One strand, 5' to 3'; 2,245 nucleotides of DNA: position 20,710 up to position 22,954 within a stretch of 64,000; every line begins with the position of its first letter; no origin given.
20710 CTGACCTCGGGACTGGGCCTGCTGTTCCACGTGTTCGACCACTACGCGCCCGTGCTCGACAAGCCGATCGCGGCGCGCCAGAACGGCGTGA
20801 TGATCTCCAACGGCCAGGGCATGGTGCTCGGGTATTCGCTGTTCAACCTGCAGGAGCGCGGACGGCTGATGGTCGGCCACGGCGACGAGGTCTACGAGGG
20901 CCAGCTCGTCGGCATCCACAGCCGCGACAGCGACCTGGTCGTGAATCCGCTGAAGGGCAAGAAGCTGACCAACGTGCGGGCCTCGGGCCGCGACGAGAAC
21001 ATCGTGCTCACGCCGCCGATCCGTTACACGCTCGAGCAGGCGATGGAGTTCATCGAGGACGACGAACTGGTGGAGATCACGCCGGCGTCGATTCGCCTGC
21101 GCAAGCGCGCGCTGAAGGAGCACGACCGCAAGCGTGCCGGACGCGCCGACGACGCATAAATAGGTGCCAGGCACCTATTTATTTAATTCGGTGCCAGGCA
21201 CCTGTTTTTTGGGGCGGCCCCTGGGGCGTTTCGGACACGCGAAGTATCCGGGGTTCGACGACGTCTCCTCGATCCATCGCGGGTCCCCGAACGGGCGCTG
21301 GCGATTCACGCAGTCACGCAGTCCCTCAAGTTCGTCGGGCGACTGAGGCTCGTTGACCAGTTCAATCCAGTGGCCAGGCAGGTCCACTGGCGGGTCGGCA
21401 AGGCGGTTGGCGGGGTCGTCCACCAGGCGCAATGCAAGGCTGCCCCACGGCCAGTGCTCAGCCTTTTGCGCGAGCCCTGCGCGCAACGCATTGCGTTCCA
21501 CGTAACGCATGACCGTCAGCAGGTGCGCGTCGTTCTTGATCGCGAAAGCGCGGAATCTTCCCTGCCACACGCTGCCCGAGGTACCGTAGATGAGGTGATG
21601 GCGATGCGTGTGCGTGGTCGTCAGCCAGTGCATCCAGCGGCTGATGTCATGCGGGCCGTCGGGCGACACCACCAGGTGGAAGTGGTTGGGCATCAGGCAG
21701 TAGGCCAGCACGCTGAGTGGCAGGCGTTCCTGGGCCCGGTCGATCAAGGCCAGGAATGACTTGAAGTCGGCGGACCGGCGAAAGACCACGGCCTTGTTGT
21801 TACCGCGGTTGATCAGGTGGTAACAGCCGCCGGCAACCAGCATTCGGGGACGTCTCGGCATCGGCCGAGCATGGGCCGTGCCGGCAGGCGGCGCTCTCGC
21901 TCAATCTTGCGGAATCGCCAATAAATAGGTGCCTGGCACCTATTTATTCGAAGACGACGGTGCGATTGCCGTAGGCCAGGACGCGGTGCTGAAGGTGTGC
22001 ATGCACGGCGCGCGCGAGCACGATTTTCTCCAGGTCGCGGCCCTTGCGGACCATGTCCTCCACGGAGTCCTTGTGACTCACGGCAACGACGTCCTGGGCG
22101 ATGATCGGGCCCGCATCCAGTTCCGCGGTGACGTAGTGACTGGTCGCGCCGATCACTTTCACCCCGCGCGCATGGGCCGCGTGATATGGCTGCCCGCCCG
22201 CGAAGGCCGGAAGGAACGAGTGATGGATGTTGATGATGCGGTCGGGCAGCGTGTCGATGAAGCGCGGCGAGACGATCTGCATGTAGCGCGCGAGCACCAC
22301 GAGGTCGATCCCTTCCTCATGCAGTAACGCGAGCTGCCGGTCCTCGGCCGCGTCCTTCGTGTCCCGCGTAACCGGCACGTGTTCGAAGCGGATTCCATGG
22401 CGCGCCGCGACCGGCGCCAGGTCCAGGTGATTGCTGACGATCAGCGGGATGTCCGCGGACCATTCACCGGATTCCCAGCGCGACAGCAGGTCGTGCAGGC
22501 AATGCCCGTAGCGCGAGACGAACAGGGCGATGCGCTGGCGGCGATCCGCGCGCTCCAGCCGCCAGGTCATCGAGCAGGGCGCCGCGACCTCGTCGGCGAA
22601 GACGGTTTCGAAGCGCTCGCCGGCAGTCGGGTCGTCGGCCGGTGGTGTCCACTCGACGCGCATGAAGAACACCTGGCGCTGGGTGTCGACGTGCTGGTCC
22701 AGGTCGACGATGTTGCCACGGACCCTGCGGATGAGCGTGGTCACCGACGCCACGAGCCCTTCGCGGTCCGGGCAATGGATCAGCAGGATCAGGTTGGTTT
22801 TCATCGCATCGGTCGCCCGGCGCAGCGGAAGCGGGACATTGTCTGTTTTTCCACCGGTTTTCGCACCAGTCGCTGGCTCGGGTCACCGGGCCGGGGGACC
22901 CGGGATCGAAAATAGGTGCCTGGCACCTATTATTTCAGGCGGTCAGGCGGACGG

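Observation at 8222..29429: Every REP copy sits on or within a few nt of a stop codon and often supplies the stop and the last residues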

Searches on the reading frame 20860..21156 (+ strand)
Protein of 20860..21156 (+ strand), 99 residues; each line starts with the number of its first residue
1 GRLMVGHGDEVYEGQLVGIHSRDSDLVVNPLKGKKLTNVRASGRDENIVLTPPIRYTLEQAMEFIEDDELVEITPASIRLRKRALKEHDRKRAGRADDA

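Call 30: search_solved_structures(query=window:20860-21156:+, show_alignments=2)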
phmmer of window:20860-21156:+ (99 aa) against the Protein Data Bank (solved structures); distinct sequences matched with E-value up to 0.001: 8.
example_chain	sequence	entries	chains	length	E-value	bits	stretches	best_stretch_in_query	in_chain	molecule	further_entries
4zck_A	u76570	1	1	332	6.9e-41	141.9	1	1-96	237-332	GTP-binding protein TypA/BipA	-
5a9v_A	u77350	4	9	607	8.4e-41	141.6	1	1-97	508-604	GTP-BINDING PROTEIN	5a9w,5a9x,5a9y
4zcm_A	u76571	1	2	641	9.2e-41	141.5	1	1-97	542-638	GTP-binding protein TypA/BipA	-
5aa0_BZ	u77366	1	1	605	1.1e-40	141.2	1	1-96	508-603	GTP-binding protein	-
3e3x_A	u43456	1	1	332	3e-40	139.8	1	1-96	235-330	BipA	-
4zci_A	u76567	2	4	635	2.2e-39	137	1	1-93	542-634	GTP-binding protein TypA/BipA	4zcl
8ewh_A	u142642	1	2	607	2.7e-39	136.8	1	1-96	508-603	50S ribosomal subunit assembly factor BipA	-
5a9z_CA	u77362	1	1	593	5.2e-31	110.3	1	1-96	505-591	BipA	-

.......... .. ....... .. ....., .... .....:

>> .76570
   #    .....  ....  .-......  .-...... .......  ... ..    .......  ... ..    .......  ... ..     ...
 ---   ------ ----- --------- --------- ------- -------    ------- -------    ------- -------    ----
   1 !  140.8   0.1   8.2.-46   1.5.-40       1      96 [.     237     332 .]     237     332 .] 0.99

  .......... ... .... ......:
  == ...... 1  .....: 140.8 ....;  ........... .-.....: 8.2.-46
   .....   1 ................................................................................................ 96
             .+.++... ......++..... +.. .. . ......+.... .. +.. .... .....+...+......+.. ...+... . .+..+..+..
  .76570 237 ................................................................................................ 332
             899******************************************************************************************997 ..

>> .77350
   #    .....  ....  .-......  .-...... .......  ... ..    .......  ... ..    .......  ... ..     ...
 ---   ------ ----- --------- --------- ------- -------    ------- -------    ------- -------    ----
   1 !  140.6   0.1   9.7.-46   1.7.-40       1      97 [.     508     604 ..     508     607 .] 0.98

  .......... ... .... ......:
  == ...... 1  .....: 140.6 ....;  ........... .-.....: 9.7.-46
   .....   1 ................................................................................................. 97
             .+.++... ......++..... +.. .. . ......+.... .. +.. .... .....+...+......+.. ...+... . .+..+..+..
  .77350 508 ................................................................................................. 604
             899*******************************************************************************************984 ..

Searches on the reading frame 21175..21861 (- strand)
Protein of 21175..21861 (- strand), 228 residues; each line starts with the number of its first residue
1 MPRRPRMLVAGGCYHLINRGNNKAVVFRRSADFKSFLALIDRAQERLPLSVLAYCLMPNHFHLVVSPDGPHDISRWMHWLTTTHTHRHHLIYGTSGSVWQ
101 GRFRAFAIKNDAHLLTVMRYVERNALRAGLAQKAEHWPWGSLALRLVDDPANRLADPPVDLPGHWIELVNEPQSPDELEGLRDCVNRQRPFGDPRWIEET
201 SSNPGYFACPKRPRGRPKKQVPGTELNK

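Call 8: search_protein_families(library=pfam, proteins=[window:21175-21861:-])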
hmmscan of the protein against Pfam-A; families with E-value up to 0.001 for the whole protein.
window:21175-21861:- (228 aa): 1 family
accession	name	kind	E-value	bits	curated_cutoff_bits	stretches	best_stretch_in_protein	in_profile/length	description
PF01797.21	Y1_Tnp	-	3.1e-13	50.4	23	1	14-124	7-121/121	Transposase IS200 like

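Call 54: search_protein_families(library=ncbifam, proteins=[window:21175-21861:-], max_evalue=0.01)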
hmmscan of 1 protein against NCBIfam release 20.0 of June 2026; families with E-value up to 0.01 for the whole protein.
window:21175-21861:- (228 aa): 1 family
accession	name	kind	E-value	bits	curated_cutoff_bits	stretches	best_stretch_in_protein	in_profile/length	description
NF047646.1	REP_Tyr_transpos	equivalog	1.3e-20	73.8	80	1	4-139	2-145/146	REP-associated tyrosine transposase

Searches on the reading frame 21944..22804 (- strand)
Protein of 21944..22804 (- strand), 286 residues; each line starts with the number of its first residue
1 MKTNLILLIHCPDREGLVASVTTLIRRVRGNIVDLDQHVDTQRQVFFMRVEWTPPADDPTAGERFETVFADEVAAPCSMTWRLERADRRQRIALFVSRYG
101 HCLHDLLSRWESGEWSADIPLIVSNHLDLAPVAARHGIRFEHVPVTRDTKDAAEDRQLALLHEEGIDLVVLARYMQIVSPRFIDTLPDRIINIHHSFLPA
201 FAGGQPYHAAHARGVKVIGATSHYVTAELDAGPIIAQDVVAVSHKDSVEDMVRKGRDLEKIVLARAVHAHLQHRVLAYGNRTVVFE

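Call 8: search_protein_families(library=pfam, proteins=[window:21944-22804:-])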
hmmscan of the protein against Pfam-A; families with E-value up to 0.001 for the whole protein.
window:21944-22804:- (286 aa): 2 families
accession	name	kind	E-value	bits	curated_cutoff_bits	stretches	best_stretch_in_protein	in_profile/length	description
PF00551.24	Formyl_trans_N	-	6.1e-39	134.1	26.1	1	91-267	2-181/181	Formyl transferase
PF01842.31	ACT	-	9.1e-06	25.8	27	1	6-50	2-48/66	ACT domain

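Call 40: find_homologous_proteins(query=window:21944-22804:-, max_evalue=1e-60)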
Query window:21944-22804:- (286 aa): 7966 proteins with E <= 1e-60 among 8000 candidates; the best 120 are listed.
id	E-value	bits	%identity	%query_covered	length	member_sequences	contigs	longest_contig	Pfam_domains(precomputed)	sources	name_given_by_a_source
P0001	3.4e-170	583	91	100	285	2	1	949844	PF00551.25,PF01842.32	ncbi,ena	-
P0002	3.5e-168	576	90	100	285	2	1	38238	PF00551.25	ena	-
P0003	3.0e-166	570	89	100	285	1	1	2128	PF00551.25,PF01842.32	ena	-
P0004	1.3e-164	564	88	100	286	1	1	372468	PF00551.25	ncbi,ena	-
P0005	9.2e-163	558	87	100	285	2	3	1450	PF00551.25,PF01842.32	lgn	-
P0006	1.2e-162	558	87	100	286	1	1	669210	PF00551.25,PF01842.32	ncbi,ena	-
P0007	1.5e-161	554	87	100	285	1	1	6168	PF00551.25,PF01842.32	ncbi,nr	ncbi:MAG: formyltetrahydrofolate deformylase [Steroidobacteraceae bacterium]|nr:formyltetrahydrofola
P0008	2.1e-160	551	85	100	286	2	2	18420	PF00551.25,PF01842.32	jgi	jgi:formyltetrahydrofolate deformylase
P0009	2.3e-157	541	85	100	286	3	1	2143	PF00551.25,PF01842.32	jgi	jgi:formyltetrahydrofolate deformylase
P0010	2.2e-156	537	84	100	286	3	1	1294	PF00551.25,PF01842.32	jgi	jgi:formyltetrahydrofolate deformylase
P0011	4.4e-156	536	84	100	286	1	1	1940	PF00551.25,PF01842.32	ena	-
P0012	2.2e-155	534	84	100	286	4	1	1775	PF00551.25,PF01842.32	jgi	-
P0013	1.2e-154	532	83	100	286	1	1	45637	PF00551.25,PF01842.32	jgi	jgi:formyltetrahydrofolate deformylase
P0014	9.4e-154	529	83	100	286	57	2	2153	PF00551.25,PF01842.32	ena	-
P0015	1.5e-152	525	81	100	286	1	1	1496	PF00551.25,PF01842.32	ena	-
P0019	1.1e-148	512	80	100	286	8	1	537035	PF00551.25,PF01842.32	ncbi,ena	-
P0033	1.8e-143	495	78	100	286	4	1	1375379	PF00551.25,PF01842.32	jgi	jgi:formyltetrahydrofolate deformylase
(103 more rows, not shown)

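Call 41: find_encoding_contigs(protein=P0002, flank=4500, max_places=1)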
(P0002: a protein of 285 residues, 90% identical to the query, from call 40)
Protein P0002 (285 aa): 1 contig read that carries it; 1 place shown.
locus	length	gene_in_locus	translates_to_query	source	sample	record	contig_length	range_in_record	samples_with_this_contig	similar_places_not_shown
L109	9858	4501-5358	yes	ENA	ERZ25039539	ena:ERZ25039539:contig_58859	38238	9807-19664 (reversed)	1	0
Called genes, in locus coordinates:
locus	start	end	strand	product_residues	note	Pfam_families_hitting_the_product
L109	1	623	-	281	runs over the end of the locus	PF05013:FGase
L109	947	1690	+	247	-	PF00989:PAS, PF13188:PAS_8 (weak), PF24820:Diguanyl_cycl_sensor (weak), PF08448:PAS_4 (weak), PF13426:PAS_9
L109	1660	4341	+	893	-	PF01590:GAF, PF13185:GAF_2, PF00989:PAS, PF00989:PAS, PF08448:PAS_4, PF13426:PAS_9, PF00990:GGDEF, PF00563:EAL, +3 more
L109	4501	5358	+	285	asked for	PF00551:Formyl_trans_N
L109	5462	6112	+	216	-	PF01797:Y1_Tnp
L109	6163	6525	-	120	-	PF21018:BipA_C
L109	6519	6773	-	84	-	PF00679:EFG_C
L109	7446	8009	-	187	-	PF00009:GTP_EFTU, PF01926:MMR_HSR1 (weak)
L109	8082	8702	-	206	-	-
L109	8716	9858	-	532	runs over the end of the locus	-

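Call 42: find_encoding_contigs(protein=P0004, flank=4500, max_places=1)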
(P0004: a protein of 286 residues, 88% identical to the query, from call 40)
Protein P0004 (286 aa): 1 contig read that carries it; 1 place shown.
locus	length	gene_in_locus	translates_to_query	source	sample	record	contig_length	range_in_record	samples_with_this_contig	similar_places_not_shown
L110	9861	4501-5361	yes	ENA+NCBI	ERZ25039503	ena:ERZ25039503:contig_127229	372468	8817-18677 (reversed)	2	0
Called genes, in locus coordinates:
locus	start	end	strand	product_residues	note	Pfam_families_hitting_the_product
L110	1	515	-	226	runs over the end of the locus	PF05013:FGase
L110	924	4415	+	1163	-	PF00989:PAS, PF13426:PAS_9, PF08448:PAS_4, PF01590:GAF, PF13185:GAF_2, PF00989:PAS, PF08447:PAS_3, PF13426:PAS_9, +9 more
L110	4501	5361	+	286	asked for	PF00551:Formyl_trans_N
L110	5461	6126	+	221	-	PF01797:Y1_Tnp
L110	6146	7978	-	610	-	PF00009:GTP_EFTU, PF01926:MMR_HSR1 (faint), PF22042:EF-G_D2, PF03144:GTP_EFTU_D2, PF00679:EFG_C, PF21018:BipA_C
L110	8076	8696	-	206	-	-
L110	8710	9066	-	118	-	-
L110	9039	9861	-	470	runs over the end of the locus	-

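Call 43: find_encoding_contigs(protein=P0006, flank=4500, max_places=1)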
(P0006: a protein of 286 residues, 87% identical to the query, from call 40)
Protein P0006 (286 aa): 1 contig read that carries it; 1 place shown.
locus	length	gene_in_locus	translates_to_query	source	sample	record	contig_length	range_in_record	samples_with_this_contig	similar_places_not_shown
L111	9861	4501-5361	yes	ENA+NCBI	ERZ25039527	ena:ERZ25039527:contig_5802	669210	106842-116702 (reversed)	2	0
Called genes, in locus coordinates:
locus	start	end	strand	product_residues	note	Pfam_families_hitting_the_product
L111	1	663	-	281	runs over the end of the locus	PF05013:FGase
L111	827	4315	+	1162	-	PF00989:PAS, PF13426:PAS_9, PF08448:PAS_4, PF01590:GAF, PF13185:GAF_2, PF00989:PAS, PF08447:PAS_3, PF00989:PAS, +10 more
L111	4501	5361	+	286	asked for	PF01842:ACT (weak), PF00551:Formyl_trans_N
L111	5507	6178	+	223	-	PF01797:Y1_Tnp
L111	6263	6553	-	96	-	PF21018:BipA_C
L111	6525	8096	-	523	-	PF00009:GTP_EFTU, PF01926:MMR_HSR1 (faint), PF22042:EF-G_D2, PF03144:GTP_EFTU_D2, PF00679:EFG_C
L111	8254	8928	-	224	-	-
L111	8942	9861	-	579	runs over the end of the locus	-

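Call 44: find_encoding_contigs(protein=P0013, flank=4500, max_places=1)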
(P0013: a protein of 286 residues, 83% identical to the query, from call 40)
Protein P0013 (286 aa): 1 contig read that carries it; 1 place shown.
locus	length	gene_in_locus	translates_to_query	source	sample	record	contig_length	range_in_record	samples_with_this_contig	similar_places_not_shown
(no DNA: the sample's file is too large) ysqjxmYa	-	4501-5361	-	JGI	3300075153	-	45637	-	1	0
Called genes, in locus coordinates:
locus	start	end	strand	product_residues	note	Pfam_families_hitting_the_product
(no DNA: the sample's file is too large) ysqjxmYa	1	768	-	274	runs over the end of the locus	PF05013:FGase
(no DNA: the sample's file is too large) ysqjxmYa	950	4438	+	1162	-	PF13426:PAS_9, PF01590:GAF, PF13185:GAF_2, PF00989:PAS, PF08447:PAS_3, PF13426:PAS_9, PF00989:PAS, PF08448:PAS_4, +11 more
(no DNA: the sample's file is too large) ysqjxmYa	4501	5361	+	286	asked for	PF01842:ACT (faint), PF00551:Formyl_trans_N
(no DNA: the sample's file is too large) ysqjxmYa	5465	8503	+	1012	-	PF13204:Apiosidase, PF12904:Collagen_bind_2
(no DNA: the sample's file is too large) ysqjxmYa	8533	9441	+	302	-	-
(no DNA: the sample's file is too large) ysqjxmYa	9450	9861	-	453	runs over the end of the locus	PF00202:Aminotran_3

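Call 45: find_encoding_contigs(protein=P0019, flank=4500, max_places=1)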
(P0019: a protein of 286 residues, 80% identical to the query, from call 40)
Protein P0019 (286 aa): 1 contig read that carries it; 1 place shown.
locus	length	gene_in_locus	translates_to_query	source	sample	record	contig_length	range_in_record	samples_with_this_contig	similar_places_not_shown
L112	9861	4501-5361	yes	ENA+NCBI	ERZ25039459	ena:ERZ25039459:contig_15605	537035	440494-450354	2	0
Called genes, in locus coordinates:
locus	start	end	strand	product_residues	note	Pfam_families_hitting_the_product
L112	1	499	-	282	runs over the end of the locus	PF05013:FGase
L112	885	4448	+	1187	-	PF00989:PAS, PF13426:PAS_9, PF08448:PAS_4, PF01590:GAF, PF13185:GAF_2, PF08447:PAS_3, PF13426:PAS_9, PF00989:PAS, +13 more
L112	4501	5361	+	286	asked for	PF01842:ACT (weak), PF00551:Formyl_trans_N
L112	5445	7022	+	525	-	PF03062:MBOAT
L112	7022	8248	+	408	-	-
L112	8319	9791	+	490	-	PF04055:Radical_SAM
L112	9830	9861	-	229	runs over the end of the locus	-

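Call 46: find_encoding_contigs(protein=P0033, flank=4500, max_places=1)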
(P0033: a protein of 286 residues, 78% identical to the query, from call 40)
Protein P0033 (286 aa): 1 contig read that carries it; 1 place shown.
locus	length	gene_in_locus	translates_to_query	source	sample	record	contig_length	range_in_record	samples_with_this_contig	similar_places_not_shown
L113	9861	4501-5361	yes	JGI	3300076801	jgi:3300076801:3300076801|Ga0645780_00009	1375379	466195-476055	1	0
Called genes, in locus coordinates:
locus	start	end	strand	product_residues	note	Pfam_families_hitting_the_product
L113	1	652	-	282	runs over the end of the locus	PF05013:FGase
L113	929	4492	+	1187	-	PF00989:PAS, PF13426:PAS_9, PF00989:PAS, PF08448:PAS_4, PF01590:GAF, PF13185:GAF_2, PF00989:PAS, PF08447:PAS_3, +14 more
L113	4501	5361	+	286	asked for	PF01842:ACT (weak), PF00551:Formyl_trans_N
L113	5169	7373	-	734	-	PF00009:GTP_EFTU, PF01926:MMR_HSR1 (faint), PF22042:EF-G_D2, PF03144:GTP_EFTU_D2, PF00679:EFG_C, PF21018:BipA_C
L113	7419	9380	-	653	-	PF00801:PKD, PF18911:PKD_4, PF22352:K319L-like_PKD (weak), PF00801:PKD, PF18911:PKD_4, PF22352:K319L-like_PKD (weak), PF13620:CarboxypepD_reg, PF00092:VWA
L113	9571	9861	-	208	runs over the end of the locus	-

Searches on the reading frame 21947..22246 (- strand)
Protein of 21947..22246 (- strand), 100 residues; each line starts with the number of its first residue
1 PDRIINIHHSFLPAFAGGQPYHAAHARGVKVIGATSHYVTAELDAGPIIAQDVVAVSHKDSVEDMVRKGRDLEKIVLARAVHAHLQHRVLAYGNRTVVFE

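Call 31: search_solved_structures(query=window:21947-22246:-, show_alignments=2)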
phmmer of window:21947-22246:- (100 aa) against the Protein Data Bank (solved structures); distinct sequences matched with E-value up to 0.001: 28.
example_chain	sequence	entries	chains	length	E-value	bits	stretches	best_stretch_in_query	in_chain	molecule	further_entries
3o1l_A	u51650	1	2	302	5.4e-42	145.4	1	3-100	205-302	Formyltetrahydrofolate deformylase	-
3w7b_A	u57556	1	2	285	9.4e-40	138.2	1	1-99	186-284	Formyltetrahydrofolate deformylase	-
3nrb_A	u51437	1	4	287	1.4e-39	137.7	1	3-99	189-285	Formyltetrahydrofolate deformylase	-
3obi_A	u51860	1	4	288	4.7e-37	129.6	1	3-99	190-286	Formyltetrahydrofolate deformylase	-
3lou_A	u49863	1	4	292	1.9e-32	114.8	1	2-100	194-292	Formyltetrahydrofolate deformylase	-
3n0v_A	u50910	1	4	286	7.5e-31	109.7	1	5-98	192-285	Formyltetrahydrofolate deformylase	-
3auf_A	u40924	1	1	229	4.9e-16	62.3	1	1-97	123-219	Glycinamide ribonucleotide transformylase 1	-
3kcq_A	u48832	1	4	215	8.1e-14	55.1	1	3-88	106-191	Phosphoribosylglycinamide formyltransferase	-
3p9x_A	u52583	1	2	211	1.7e-13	54.1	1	3-84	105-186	phosphoribosylglycinamide formyltransferase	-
2ywr_A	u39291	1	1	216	1.5e-11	47.9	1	1-98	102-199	Phosphoribosylglycinamide formyltransferase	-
3da8_A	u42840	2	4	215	1.6e-11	47.8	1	3-94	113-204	Probable 5'-phosphoribosylglycinamide formyltransferase purN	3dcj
3tqr_A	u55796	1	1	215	1.3e-10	44.9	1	3-88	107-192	Phosphoribosylglycinamide formyltransferase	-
3av3_A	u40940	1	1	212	2.8e-10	43.8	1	3-69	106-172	Phosphoribosylglycinamide formyltransferase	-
1zlx_A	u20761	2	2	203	3.2e-10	43.6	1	3-71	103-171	Phosphoribosylglycinamide formyltransferase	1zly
5j9f_A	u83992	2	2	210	3.3e-10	43.6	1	3-70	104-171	Trifunctional purine biosynthetic protein adenosine-3 | Phosphoribosylglycinamide formyltransferase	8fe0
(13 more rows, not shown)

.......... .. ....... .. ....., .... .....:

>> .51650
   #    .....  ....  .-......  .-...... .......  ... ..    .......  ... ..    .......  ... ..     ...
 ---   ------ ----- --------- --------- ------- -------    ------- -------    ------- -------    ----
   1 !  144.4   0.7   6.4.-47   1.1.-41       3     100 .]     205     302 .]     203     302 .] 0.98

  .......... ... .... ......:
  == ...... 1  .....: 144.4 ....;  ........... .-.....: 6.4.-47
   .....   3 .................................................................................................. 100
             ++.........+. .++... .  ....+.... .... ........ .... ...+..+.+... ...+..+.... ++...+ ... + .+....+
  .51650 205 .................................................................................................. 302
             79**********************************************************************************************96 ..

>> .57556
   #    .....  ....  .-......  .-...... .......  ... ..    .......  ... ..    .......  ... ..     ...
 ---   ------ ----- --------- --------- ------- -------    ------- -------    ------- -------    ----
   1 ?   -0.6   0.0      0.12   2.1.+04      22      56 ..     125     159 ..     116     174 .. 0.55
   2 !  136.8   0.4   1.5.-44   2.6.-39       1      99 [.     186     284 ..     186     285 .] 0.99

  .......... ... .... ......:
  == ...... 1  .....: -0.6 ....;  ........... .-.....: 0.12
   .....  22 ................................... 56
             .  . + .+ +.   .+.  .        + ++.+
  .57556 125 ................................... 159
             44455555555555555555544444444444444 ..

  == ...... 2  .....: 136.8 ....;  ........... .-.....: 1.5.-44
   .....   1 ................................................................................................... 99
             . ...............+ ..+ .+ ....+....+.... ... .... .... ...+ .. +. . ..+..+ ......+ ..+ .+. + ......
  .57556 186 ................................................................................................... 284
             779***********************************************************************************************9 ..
